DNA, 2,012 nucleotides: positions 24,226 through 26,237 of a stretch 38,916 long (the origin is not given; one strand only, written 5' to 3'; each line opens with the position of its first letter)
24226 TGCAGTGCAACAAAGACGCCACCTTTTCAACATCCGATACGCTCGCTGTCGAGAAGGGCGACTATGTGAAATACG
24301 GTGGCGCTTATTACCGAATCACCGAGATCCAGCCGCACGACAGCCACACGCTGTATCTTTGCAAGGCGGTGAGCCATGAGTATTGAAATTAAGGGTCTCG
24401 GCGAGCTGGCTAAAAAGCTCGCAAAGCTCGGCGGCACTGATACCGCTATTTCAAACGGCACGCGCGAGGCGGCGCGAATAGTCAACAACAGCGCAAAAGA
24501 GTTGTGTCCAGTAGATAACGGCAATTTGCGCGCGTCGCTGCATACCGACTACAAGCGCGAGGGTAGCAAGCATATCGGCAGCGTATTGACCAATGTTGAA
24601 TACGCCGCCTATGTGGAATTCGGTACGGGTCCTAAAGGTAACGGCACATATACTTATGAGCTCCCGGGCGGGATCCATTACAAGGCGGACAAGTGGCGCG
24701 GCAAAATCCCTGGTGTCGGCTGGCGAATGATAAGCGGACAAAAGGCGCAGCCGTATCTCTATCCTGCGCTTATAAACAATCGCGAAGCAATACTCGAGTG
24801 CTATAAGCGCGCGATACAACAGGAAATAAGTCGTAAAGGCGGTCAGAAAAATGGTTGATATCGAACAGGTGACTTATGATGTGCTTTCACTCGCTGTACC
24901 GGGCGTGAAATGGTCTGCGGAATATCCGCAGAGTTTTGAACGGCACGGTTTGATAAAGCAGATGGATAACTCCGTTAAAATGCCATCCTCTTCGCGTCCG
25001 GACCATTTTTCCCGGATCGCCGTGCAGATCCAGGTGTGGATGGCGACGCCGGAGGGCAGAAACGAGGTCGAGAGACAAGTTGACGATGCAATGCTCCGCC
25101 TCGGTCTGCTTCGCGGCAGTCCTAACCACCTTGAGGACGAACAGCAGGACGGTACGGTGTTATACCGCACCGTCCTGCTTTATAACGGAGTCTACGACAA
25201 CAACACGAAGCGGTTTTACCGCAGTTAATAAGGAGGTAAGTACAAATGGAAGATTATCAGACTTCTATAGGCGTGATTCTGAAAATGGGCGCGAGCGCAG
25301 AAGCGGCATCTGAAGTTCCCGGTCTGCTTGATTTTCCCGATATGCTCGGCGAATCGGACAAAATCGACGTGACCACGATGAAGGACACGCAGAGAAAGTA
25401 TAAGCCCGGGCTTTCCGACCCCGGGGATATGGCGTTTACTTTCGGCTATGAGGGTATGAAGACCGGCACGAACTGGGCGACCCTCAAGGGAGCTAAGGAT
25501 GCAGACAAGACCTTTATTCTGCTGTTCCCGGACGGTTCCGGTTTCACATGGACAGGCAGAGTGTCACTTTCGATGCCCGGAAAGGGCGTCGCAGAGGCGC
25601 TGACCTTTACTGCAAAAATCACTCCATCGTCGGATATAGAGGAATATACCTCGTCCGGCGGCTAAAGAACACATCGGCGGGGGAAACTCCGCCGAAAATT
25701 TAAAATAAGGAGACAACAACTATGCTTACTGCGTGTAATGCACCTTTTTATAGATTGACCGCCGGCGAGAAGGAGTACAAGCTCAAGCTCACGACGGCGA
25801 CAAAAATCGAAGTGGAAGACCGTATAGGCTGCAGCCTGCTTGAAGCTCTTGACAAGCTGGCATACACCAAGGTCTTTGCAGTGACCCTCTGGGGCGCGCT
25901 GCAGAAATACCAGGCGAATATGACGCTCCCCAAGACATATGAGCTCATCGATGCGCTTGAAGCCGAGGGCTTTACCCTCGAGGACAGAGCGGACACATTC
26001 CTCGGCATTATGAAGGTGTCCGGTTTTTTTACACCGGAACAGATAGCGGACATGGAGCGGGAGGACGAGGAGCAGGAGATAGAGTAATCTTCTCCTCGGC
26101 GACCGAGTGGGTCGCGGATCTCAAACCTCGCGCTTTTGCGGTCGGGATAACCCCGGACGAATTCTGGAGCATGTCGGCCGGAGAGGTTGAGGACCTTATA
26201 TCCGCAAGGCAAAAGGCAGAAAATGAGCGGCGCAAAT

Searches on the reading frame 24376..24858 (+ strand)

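Call 11: search_protein_families(library=phrogs, proteins=[window:24376-24858:+], max_evalue=0.001)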
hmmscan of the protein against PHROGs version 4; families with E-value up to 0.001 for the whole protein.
window:24376-24858:+ (160 aa): 3 families
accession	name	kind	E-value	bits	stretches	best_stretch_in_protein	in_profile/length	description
phrog_5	-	connector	1.7e-29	104.3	1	1-159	91-217/239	tail completion or Neck1 protein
phrog_2325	-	tail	4.5e-05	24.5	1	34-87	43-98/132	minor tail protein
phrog_1929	-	connector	0.00039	21.7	1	31-85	33-86/109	head-tail connector protein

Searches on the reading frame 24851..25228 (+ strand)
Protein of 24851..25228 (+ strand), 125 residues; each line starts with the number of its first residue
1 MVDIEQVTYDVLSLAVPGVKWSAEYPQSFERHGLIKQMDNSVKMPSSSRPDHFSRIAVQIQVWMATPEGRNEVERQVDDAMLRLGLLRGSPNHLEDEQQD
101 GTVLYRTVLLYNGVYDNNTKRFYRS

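Call 11: search_protein_families(library=phrogs, proteins=[window:24851-25228:+], max_evalue=0.001)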
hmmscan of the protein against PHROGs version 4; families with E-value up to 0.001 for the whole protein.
window:24851-25228:+ (125 aa): 1 family
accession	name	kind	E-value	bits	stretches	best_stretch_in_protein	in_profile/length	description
phrog_78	-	connector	4.8e-07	31.2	1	29-119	36-121/122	tail terminator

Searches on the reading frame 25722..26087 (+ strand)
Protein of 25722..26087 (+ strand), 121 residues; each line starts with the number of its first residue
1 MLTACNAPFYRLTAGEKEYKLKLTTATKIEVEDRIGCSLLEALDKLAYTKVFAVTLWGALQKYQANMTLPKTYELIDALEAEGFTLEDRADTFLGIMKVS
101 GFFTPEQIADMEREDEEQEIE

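Call 11: search_protein_families(library=phrogs, proteins=[window:25722-26087:+], max_evalue=0.001)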
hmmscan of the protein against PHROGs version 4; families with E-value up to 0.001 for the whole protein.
window:25722-26087:+ (121 aa): 1 family
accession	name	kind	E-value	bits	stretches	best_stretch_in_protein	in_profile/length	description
phrog_183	-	tail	9.9e-14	52.5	1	1-117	7-134/305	tail chaperone protein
